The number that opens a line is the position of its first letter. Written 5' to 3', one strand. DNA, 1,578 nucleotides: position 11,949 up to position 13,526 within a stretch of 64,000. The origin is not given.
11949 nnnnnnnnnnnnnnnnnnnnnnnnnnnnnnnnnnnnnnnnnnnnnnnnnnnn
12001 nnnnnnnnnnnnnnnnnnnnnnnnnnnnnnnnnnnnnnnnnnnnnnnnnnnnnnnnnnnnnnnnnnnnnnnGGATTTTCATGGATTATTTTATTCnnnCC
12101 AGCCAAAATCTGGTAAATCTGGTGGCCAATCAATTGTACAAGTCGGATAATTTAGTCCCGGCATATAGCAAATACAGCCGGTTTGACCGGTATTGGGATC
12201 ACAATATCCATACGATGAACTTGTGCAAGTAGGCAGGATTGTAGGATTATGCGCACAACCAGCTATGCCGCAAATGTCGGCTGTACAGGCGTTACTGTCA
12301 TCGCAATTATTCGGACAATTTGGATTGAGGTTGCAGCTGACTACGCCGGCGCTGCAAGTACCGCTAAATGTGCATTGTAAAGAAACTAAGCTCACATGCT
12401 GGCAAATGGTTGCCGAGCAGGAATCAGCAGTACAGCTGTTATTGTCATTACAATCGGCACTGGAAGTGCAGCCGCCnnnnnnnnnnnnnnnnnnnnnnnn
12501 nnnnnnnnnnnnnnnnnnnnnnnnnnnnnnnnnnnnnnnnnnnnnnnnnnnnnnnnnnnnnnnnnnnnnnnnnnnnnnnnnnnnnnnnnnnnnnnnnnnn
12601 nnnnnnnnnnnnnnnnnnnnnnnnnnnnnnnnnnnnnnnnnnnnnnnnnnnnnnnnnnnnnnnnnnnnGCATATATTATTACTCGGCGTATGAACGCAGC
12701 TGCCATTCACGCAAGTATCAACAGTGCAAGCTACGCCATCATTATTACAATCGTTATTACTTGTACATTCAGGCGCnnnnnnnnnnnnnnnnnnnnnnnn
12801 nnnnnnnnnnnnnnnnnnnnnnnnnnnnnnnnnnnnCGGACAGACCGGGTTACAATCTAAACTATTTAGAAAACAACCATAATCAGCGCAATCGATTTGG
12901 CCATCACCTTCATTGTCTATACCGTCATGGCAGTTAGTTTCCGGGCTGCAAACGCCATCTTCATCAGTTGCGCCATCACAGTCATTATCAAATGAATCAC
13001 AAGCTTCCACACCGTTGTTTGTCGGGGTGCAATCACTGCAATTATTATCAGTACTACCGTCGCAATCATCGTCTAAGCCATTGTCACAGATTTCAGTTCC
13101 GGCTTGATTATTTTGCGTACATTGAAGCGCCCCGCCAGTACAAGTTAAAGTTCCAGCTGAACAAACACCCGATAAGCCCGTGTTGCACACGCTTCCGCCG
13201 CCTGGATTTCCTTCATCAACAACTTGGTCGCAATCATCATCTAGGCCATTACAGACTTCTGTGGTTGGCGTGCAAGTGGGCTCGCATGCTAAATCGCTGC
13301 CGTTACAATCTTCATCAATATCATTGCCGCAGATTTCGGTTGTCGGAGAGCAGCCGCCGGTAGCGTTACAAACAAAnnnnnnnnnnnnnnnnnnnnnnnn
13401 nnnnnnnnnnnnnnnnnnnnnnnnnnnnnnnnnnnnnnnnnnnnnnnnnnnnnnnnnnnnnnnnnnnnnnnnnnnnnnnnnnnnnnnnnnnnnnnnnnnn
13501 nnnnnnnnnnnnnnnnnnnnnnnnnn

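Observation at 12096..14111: TasA-like domain fused to a 400-aa Cys-rich MopE-type repeat array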

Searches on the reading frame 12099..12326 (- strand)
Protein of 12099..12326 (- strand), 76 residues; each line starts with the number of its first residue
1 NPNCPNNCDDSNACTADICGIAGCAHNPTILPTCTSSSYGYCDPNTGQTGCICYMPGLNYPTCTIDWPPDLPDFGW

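Call 20: search_protein_families(library=pfam, proteins=[window:12099-12326:-], max_evalue=10)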
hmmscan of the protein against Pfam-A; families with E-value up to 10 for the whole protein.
seq(76 aa): 1 family
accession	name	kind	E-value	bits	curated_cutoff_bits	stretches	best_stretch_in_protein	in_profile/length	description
PF00526.23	Dicty_CTDC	-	7.1e-05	23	27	1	7-28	1-23/24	Dictyostelium (slime mold) repeat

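Call 21: search_protein_families(library=ncbifam, proteins=[window:12099-12326:-], max_evalue=10)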
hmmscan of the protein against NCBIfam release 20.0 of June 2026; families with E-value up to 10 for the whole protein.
seq(76 aa): 1 family
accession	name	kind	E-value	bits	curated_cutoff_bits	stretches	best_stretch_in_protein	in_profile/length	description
NF009483.0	PRK12846.1-4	equivalog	0.23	11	267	1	22-67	72-115/193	peptide deformylase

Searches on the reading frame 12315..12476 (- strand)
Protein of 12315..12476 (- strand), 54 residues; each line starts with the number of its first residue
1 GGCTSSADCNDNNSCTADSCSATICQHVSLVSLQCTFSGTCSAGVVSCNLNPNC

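Call 20: search_protein_families(library=pfam, proteins=[window:12315-12476:-], max_evalue=10)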
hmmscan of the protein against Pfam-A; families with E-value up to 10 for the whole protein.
seq(54 aa): 3 families
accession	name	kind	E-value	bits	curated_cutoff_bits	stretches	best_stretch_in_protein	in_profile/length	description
PF00526.23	Dicty_CTDC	-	4.7e-07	29.9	27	1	8-28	1-22/24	Dictyostelium (slime mold) repeat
PF04706.18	Dickkopf_N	-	0.69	10.7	25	1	3-46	2-44/51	Dickkopf N-terminal cysteine-rich region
PF23416.1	DUF7107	-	2.3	9.1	24.6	0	3-44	2-38/48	Domain of unknown function (DUF7107)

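Call 21: search_protein_families(library=ncbifam, proteins=[window:12315-12476:-], max_evalue=10)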
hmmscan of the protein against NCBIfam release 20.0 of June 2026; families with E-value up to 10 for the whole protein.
seq(54 aa): 0 families

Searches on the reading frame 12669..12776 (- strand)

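Call 20: search_protein_families(library=pfam, proteins=[window:12669-12776:-], max_evalue=10)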
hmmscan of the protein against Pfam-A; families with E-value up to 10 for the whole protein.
seq(36 aa): 2 families
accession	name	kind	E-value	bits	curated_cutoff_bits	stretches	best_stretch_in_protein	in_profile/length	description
PF00526.23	Dicty_CTDC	-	0.018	15.3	27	1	12-31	3-23/24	Dictyostelium (slime mold) repeat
PF21164.2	Dumpy_DPY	-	3.9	8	27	1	2-23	2-22/24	Dumpy, DPY module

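Call 21: search_protein_families(library=ncbifam, proteins=[window:12669-12776:-], max_evalue=10)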
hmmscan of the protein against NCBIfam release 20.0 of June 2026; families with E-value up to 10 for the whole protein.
seq(36 aa): 0 families

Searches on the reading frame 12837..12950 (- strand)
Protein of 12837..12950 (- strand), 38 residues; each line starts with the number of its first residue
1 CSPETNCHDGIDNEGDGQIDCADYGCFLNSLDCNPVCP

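Call 20: search_protein_families(library=pfam, proteins=[window:12837-12950:-], max_evalue=10)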
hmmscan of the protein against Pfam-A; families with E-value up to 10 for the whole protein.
seq(38 aa): 1 family
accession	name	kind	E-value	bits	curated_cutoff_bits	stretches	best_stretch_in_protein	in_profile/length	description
PF13405.12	EF-hand_6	-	0.13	12.5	25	1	11-31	9-29/30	EF-hand domain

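Call 21: search_protein_families(library=ncbifam, proteins=[window:12837-12950:-], max_evalue=10)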
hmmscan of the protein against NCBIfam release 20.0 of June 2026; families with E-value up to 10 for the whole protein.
seq(38 aa): 1 family
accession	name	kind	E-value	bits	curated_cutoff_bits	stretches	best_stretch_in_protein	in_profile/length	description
NF033662.1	acid_disulf_rpt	repeat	3.4e-09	36.3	41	1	3-29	3-29/32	acidic double-disulfide repeat-containing protein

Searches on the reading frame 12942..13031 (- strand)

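Call 20: search_protein_families(library=pfam, proteins=[window:12942-13031:-], max_evalue=10)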
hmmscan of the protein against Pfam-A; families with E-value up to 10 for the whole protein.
seq(30 aa): 1 family
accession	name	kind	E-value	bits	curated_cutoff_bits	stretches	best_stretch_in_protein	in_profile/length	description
PF11617.13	Cu-binding_MopE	-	9.3e-05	23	27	1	8-24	14-30/30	Putative metal-binding motif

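Call 21: search_protein_families(library=ncbifam, proteins=[window:12942-13031:-], max_evalue=10)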
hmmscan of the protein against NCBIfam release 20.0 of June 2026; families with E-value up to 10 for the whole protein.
seq(30 aa): 0 families

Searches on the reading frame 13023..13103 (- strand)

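Call 20: search_protein_families(library=pfam, proteins=[window:13023-13103:-], max_evalue=10)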
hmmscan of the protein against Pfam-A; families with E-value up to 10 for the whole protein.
seq(27 aa): 1 family
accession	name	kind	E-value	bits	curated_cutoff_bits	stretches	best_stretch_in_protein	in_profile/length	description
PF11617.13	Cu-binding_MopE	-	0.00035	21.2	27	1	3-19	14-29/30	Putative metal-binding motif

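Call 21: search_protein_families(library=ncbifam, proteins=[window:13023-13103:-], max_evalue=10)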
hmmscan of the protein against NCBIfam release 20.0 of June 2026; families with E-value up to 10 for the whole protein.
seq(27 aa): 1 family
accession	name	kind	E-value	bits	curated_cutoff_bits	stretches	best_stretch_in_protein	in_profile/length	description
NF033662.1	acid_disulf_rpt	repeat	0.11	12.3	41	1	2-25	3-26/32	acidic double-disulfide repeat-containing protein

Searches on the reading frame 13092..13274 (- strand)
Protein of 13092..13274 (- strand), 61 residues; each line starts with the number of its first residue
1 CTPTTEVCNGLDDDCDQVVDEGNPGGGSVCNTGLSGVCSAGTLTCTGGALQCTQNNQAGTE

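Call 20: search_protein_families(library=pfam, proteins=[window:13092-13274:-], max_evalue=10)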
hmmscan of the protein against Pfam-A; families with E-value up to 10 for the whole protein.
seq(61 aa): 1 family
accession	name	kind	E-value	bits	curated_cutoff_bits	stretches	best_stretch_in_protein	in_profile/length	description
PF11617.13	Cu-binding_MopE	-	8.1e-05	23.2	27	1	5-21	14-30/30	Putative metal-binding motif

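Call 21: search_protein_families(library=ncbifam, proteins=[window:13092-13274:-], max_evalue=10)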
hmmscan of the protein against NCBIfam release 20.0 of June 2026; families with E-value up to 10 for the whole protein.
seq(61 aa): 0 families

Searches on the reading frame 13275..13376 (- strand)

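Call 20: search_protein_families(library=pfam, proteins=[window:13275-13376:-], max_evalue=10)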
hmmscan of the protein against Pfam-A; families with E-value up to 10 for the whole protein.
seq(34 aa): 1 family
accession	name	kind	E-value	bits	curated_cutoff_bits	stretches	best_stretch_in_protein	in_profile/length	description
PF11617.13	Cu-binding_MopE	-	0.00047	20.8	27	1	12-27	13-27/30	Putative metal-binding motif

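Call 21: search_protein_families(library=ncbifam, proteins=[window:13275-13376:-], max_evalue=10)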
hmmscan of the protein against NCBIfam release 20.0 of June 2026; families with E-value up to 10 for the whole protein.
seq(34 aa): 0 families
